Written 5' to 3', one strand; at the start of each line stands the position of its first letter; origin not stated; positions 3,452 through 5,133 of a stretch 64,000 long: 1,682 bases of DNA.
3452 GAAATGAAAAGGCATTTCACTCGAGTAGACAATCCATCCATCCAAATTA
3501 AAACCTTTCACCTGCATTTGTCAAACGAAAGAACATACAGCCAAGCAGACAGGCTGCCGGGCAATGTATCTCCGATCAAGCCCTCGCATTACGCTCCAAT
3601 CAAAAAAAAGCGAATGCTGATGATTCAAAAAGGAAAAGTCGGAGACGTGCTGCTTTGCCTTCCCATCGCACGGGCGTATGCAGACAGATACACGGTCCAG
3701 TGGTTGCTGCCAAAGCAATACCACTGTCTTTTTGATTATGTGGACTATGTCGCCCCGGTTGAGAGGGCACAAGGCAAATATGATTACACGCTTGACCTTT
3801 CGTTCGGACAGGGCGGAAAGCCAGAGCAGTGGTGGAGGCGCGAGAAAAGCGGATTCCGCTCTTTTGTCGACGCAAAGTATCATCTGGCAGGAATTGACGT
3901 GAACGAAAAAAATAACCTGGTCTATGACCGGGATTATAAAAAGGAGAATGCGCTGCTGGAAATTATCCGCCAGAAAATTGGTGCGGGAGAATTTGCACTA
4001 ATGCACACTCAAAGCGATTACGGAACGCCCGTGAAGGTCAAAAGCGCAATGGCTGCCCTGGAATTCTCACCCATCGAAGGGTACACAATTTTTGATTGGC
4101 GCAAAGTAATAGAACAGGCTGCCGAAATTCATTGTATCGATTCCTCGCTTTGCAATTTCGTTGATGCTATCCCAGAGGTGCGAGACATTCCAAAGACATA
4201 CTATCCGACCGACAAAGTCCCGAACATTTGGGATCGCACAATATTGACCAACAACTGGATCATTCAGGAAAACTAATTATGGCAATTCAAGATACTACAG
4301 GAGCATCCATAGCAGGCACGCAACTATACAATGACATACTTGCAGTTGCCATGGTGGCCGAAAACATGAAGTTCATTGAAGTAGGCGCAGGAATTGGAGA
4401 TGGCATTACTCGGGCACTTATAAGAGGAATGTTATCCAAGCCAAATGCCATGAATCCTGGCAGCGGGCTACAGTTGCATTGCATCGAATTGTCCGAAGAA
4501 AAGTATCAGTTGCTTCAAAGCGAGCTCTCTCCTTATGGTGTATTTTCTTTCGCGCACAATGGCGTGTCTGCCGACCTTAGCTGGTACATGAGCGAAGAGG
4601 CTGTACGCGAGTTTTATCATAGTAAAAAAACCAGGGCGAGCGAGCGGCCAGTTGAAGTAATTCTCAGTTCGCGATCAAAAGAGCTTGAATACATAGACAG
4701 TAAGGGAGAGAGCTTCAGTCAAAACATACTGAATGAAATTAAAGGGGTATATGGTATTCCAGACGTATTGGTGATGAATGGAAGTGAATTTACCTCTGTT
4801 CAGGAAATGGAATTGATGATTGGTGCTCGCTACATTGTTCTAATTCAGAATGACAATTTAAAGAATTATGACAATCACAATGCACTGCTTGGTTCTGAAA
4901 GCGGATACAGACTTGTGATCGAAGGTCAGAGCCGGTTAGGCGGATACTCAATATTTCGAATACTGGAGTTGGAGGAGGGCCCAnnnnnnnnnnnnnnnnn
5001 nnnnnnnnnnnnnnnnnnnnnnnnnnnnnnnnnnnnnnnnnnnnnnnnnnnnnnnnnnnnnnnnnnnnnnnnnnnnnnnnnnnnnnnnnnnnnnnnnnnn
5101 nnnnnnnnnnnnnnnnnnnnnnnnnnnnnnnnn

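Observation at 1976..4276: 766-aa fusion glycosyltransferase with a heptosyltransferase-like (GT9) C-terminal domain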

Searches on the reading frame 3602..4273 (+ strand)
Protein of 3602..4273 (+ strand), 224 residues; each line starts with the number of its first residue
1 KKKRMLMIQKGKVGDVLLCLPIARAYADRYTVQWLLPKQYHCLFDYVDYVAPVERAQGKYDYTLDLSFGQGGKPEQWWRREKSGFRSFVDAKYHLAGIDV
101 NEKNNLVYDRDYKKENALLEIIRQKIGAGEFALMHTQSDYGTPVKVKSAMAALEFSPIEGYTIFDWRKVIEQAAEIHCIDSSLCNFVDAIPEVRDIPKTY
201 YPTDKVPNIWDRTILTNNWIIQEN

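Call 28: search_solved_structures(query=A2, max_evalue=10, show_alignments=3)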
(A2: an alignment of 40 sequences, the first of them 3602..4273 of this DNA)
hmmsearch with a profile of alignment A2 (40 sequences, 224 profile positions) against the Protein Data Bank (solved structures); distinct sequences matched with E-value up to 10: 0.

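Call 35: predict_structure(alignment_id=A2)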
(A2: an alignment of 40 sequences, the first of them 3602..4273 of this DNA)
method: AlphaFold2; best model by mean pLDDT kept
length: 224 residues; sequences in the alignment: 40
mean_pLDDT: 95.0   pTM: 0.90
mean pLDDT of the five models: 95.0, 94.7, 94.6, 94.4, 94.2
residues with pLDDT >= 90: 196; 70-90: 27; 50-70: 1; < 50: 0
segments of 3 or more residues with pLDDT < 50: none
pLDDT, mean of each block of 10 residues (from residue 1): 96 95 98 98 98 97 93 90 94 97 97 98 96 92 93 96 98 96 95 97 86 93 86
secondary structure, 60 per line:
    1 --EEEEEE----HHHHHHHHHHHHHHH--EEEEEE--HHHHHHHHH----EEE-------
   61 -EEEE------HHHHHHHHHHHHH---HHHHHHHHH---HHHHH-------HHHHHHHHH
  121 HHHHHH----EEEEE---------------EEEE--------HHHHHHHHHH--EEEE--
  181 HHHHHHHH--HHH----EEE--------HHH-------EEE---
elements in order: E3-8 H13-27 E30-35 H38-46 E51-53 E62-65 H72-84 H88-96 H100-104 H112-126 E131-135 E151-154 H163-172 E175-178 H181-188 E198-200 E219-221

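Call 39: fold_search(model_id=the predicted structure, library=pdb)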
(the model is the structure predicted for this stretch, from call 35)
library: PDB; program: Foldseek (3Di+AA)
matches with E <= 10: 1474; with E <= 0.001: 4
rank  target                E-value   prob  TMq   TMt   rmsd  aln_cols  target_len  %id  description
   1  3tov_B                1.9e-06  1.00  0.62  0.44   6.4       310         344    9  The crystal structure of the glycosyl transferase family 9 from Veillonella parvula DSM 2008 (released 2011-09-21)
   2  9grx_1                3.7e-05  1.00  0.50  0.30   9.5       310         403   12  NDH-PSI-LHCI supercomplex from S. oleracea (released 2025-02-12)
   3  5du2_A                1.6e-04  0.99  0.36  0.24  14.7       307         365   12  Structural analysis of EspG2 glycosyltransferase (released 2015-10-14)
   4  1psw                  2.6e-04  1.00  0.42  0.31  11.5       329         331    9  Structure of E. coli ADP-heptose lps heptosyltransferase II (released 2003-07-08)
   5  1o6c_B                2.4e-03  0.80  0.32  0.22  13.6       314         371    8  Crystal structure of UDP-N-acetylglucosamine 2-epimerase (released 2003-11-25)
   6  1iir                  3.2e-03  0.87  0.39  0.25  12.9       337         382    9  Crystal Structure of UDP-glucosyltransferase GtfB (released 2001-07-18)
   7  5gl5_A                4.4e-03  0.90  0.41  0.24  13.5       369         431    8  Sterol 3-beta-glucosyltransferase (ugt51) from Saccharomyces cerevisiae (strain ATCC 204508 / S288c): UDPG complex (released 2017-01-11)
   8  9uei_A                4.4e-03  0.35  0.20  0.11  16.6       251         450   14  Crystal structure of a PhGs rhamnosyltransferase UGT79G15 from Rehmannia glutinosa (released 2025-10-08)
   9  5du2_B                5.0e-03  0.85  0.38  0.25  15.5       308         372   12  Structural analysis of EspG2 glycosyltransferase (released 2015-10-14)
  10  7wff_a                5.4e-03  0.99  0.55  0.39   8.7       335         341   11  Subcomplexes B,M and L in the Cylic electron transfer supercomplex NDH-PSI from Arabidopsis (released 2022-03-16)
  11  6j32_C                5.4e-03  0.84  0.39  0.25  14.9       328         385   10  Crystal Structure Analysis of the Glycotransferase of kitacinnamycin (released 2020-01-15)
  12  8chd_A                6.1e-03  0.75  0.21  0.11  16.7       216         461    6  NtUGT1 in two conformations (released 2024-02-21)
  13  2puv_D                6.1e-03  0.23  0.19  0.15  14.6       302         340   10  The crystal structure of isomerase domain of glucosamine-6-phosphate synthase from Candida albicans (released 2007-09-11)
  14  5xvm_B                6.5e-03  0.90  0.41  0.26  12.8       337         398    8  Sterol 3-beta-glucosyltransferase (ugt51) from Saccharomyces cerevisiae (strain ATCC 204508 / S288c) (released 2017-09-06)
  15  2iya_A                6.5e-03  0.87  0.39  0.24  14.4       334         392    8  The crystal structure of macrolide glycosyltransferases: A blueprint for antibiotic engineering (released 2007-03-27)
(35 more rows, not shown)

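Call 40: search_protein_representatives(alignment_id=A2)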
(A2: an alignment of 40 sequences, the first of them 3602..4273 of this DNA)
Query: 40 sequences, 224 profile positions. Proteins with E-value up to 0.001 (for the whole library): 2123; up to 1e-10: 879; up to 1e-30: 119. The best 150 are listed.
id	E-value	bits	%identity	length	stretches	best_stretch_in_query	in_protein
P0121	4.7e-95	333.6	-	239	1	2-223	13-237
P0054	3.3e-94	330.9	-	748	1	5-224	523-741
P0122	2.1e-93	328.3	-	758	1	2-223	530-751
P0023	6.9e-93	326.6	-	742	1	2-223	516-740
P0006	2.9e-92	324.5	-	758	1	2-223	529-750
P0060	8.6e-92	323.0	-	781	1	2-223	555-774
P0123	1.1e-90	319.3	-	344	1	2-224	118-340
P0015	1.5e-90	318.9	-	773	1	2-223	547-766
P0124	1.6e-90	318.8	-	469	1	3-223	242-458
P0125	1.9e-90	318.6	-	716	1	3-221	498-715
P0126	6.7e-87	307.0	-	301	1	2-223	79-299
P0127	1.1e-86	306.3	-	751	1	2-223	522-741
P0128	2.1e-86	305.4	-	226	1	4-223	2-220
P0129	3.3e-86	304.7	-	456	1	2-223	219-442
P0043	2.3e-84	298.7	-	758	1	2-223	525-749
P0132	4.9e-76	271.4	-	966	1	2-221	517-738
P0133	2.0e-74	266.2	-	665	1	2-222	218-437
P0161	5.4e-47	176.4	-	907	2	2-222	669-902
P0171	4.4e-40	153.8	-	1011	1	3-202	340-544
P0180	6.5e-38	146.7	-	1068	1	2-209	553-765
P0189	4.4e-36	140.8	-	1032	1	1-203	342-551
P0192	1.5e-35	139.0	-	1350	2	2-195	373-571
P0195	3.7e-35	137.8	-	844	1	4-193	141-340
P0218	4.7e-33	130.9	-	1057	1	5-193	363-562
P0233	2.3e-30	122.1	-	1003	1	3-220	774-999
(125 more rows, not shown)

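Call 43: search_protein_families(library=pfam, alignment_id=A3, max_evalue=0.001)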
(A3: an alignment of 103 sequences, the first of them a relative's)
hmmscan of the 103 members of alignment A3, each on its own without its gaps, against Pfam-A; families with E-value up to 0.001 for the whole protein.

A. member 1, P0132 (966 aa): 0 families

B. families by the number of members that match (of 103 scanned): 16 families
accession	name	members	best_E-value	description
PF00535.33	Glycos_transf_2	9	1.9e-13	Glycosyl transferase family 2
PF13489.12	Methyltransf_23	7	8.5e-10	Methyltransferase domain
PF08241.18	Methyltransf_11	7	1e-09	Methyltransferase domain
PF08242.18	Methyltransf_12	6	1e-07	Methyltransferase domain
PF04055.27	Radical_SAM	3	1.1e-23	Radical SAM superfamily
PF02310.24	B12-binding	3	1.5e-18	B12 binding domain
PF02547.20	Queuosine_synth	2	9.6e-21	Queuosine biosynthesis protein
PF01075.23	Glyco_transf_9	2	5.1e-16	Glycosyltransferase family 9 (heptosyltransferase)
PF01155.25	HypA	2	0.0001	Hydrogenase/urease nickel incorporation, metallochaperone, hypA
PF13649.12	Methyltransf_25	2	0.00015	Methyltransferase domain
PF05050.19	Methyltransf_21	1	1.5e-09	Methyltransferase FkbM domain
PF13641.12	Glyco_tranf_2_3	1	9.2e-08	Glycosyltransferase like family 2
PF04989.18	RMNT_CmcI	1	1.5e-05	Rhamnosyl O-methyltransferase/CmcI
PF13704.12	Glyco_tranf_2_4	1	7.9e-05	Glycosyl transferase family 2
PF08271.17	Zn_Ribbon_TF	1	0.00016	TFIIB zinc-binding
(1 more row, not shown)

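Call 45: search_protein_families(library=pfam, proteins=[P0161, P0180, P0192, P0171, P0189, P0218, P0233, P0195, P0132, P0133], max_evalue=0.01)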
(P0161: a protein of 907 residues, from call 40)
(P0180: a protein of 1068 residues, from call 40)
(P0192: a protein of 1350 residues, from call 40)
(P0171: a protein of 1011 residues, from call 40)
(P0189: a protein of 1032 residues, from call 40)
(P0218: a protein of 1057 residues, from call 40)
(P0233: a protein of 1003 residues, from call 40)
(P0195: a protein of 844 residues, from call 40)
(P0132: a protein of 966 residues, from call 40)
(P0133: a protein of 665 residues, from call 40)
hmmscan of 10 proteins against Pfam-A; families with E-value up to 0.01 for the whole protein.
P0161 (907 aa): 1 family
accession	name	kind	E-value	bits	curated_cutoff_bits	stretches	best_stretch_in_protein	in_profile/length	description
PF01075.23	Glyco_transf_9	-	2.2e-09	37.4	22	1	252-351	106-214/247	Glycosyltransferase family 9 (heptosyltransferase)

P0180 (1068 aa): 1 family
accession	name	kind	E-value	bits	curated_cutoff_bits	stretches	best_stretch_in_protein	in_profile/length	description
PF01075.23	Glyco_transf_9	-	5.1e-16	59.2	22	1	161-266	121-239/247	Glycosyltransferase family 9 (heptosyltransferase)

P0192 (1350 aa): 2 families
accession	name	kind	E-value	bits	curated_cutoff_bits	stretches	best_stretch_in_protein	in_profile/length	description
PF04055.27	Radical_SAM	-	1.1e-23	84.7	29.5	1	797-961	1-165/166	Radical SAM superfamily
PF02310.24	B12-binding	-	2.9e-18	66.3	32.1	1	629-737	12-120/121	B12 binding domain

P0171 (1011 aa): 2 families
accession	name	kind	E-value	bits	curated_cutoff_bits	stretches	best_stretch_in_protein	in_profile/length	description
PF00535.33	Glycos_transf_2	-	1.6e-07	31.9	23.3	1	793-901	37-142/168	Glycosyl transferase family 2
PF08241.18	Methyltransf_11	-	0.00026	22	21.2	1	635-672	58-95/95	Methyltransferase domain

P0189 (1032 aa): 7 families
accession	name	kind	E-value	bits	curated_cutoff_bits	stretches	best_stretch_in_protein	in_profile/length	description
PF00535.33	Glycos_transf_2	-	1e-11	45.5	23.3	1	755-873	2-111/168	Glycosyl transferase family 2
PF08241.18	Methyltransf_11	-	2.6e-08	34.8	21.2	1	633-680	49-95/95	Methyltransferase domain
PF08242.18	Methyltransf_12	-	4e-06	27.9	30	1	635-678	55-98/98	Methyltransferase domain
PF13489.12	Methyltransf_23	-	5.5e-05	23.4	27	1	638-684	74-120/164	Methyltransferase domain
PF13704.12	Glyco_tranf_2_4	-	7.9e-05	23.5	27.5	1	796-857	29-88/98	Glycosyl transferase family 2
PF13847.12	Methyltransf_31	-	0.00056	20.1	27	1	633-682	61-111/145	Methyltransferase domain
PF13649.12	Methyltransf_25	-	0.0011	20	27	1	633-676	53-97/97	Methyltransferase domain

P0218 (1057 aa): 2 families
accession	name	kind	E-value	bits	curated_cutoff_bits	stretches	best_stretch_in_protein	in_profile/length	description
PF04055.27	Radical_SAM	-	7.1e-21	75.5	29.5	1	793-958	1-166/166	Radical SAM superfamily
PF02310.24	B12-binding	-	1.1e-16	61.2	32.1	1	626-731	13-118/121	B12 binding domain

P0233 (1003 aa): 1 family
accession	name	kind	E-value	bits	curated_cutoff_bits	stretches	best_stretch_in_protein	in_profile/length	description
PF03407.22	Nucleotid_trans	-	0.0018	18.8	22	1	133-240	49-167/208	Nucleotide-diphospho-sugar transferase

P0195 (844 aa): 2 families
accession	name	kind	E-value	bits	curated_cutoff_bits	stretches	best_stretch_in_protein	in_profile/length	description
PF04055.27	Radical_SAM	-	2.9e-23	83.3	29.5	1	572-737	1-166/166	Radical SAM superfamily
PF02310.24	B12-binding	-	1.5e-18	67.2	32.1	1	404-510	12-118/121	B12 binding domain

P0132 (966 aa): 0 families

P0133 (665 aa): 1 family
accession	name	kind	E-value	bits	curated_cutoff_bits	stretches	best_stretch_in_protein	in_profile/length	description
PF04989.18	RMNT_CmcI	-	1.5e-05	25.2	23.2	1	462-537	23-95/206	Rhamnosyl O-methyltransferase/CmcI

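Call 65: find_related_loci(query=A2, collection=genome_contigs, flank=8000)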
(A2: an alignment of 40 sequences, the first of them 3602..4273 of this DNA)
Query A2 (224 aa) in genome_contigs; peptide patterns used: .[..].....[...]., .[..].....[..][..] (x = any residue, [..] = any of these).
66 stretches matched a pattern; 2 encode a relative of the query (tblastn E <= 1e-3); 2 distinct loci.
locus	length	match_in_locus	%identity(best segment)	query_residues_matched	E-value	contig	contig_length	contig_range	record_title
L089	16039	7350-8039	35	5-222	4e-43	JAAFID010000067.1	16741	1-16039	MAG: Cytophagales bacterium isolate bin33.maxbin.ball.127 WN_Cytophagales_6_scaffold_67, whole genome shotgun sequence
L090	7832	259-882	31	1-190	9e-24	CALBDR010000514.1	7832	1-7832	MAG TPA_asm: uncultured Candidatus Melainabacteria bacterium isolate ERR1995206_bin.70_CONCOCT_v1.1_MAG genome assembly,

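Call 74: search_protein_families(library=ncbifam, alignment_id=A3, max_evalue=0.001)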
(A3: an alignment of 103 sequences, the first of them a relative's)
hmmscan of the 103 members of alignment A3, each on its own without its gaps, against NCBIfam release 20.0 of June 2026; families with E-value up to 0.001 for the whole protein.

A. member 1, P0132 (966 aa): 0 families

B. families by the number of members that match (of 103 scanned): 56 families (the first 25 are shown)
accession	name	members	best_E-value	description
NF007482.0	PRK10073.1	4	1.6e-05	glycosyltransferase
TIGR04479.1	bcpD_PhpK_rSAM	3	1.1e-56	PhpK family radical SAM P-methyltransferase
TIGR04072.2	rSAM_ladder_B12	3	8.2e-53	lipid biosynthesis B12-binding/radical SAM protein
NF050148.1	rSAM_ApyD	3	4.1e-47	RiPP biosynthesis radical SAM protein ApyD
TIGR02026.1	BchE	3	9.3e-45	magnesium-protoporphyrin IX monomethyl ester anaerobic oxidative cyclase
TIGR03471.1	HpnJ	3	2.6e-43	hopanoid biosynthesis associated radical SAM protein HpnJ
NF038361.1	rSAM_Sden_1168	3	1.1e-40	Sden_1168 family B12-binding radical SAM P-methyltransferase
TIGR04014.1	B12_SAM_MJ_0865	3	8.6e-38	methyl-coenzyme M reductase glutamine C-methyltransferase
TIGR03975.1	rSAM_ocin_1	3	1e-32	RiPP maturation radical SAM C-methyltransferase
TIGR04385.1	B12_rSAM_cofa1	3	2.6e-32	B12 lower ligand biosynthesis radical SAM protein BzaD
TIGR04013.1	B12_SAM_MJ_1487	3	4.2e-32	TIGR04013 family B12-binding domain/radical SAM domain-containing protein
NF033070.1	rSAM_AprD4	3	2.9e-27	AprD4 family radical SAM diol-dehydratase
NF033712.0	B12_rSAM_KedN5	3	8.7e-27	KedN5 family methylcobalamin-dependent radical SAM C-methyltransferase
TIGR04295.1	B12_rSAM_oligo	3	8e-24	TIGR04295 family B12-binding domain-containing radical SAM protein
TIGR04367.1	HpnR_B12_rSAM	3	6.1e-23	hopanoid C-3 methylase HpnR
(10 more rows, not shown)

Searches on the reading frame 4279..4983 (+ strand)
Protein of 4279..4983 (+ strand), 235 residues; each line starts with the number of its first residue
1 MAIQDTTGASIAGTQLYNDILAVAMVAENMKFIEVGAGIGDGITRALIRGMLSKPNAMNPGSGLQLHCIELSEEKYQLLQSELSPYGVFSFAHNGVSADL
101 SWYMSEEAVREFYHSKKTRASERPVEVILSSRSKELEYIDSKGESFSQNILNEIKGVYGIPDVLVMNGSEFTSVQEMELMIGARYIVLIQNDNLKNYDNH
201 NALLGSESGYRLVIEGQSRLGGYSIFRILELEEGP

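Call 3: search_protein_families(library=pfam, proteins=[window:4279-4983:+], max_evalue=1)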
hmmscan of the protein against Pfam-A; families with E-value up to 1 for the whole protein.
window:4279-4983:+ (235 aa): 0 families

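Call 4: search_protein_families(library=phrogs, proteins=[window:4279-4983:+], max_evalue=0.01)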
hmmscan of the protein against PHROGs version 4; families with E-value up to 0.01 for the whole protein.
window:4279-4983:+ (235 aa): 0 families

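Call 30: search_protein_families(library=ncbifam, proteins=[window:4279-4983:+], max_evalue=0.1)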
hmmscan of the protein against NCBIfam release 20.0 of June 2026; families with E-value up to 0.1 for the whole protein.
window:4279-4983:+ (235 aa): 2 families
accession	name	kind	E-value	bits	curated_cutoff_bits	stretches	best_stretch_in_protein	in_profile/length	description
NF001249.0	PRK00218.1-5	equivalog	0.027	14.3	324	1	17-158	6-137/208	high frequency lysogenization protein HflD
NF004532.0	PRK05880.1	equivalog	0.091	13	120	0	34-59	23-49/83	F0F1 ATP synthase subunit C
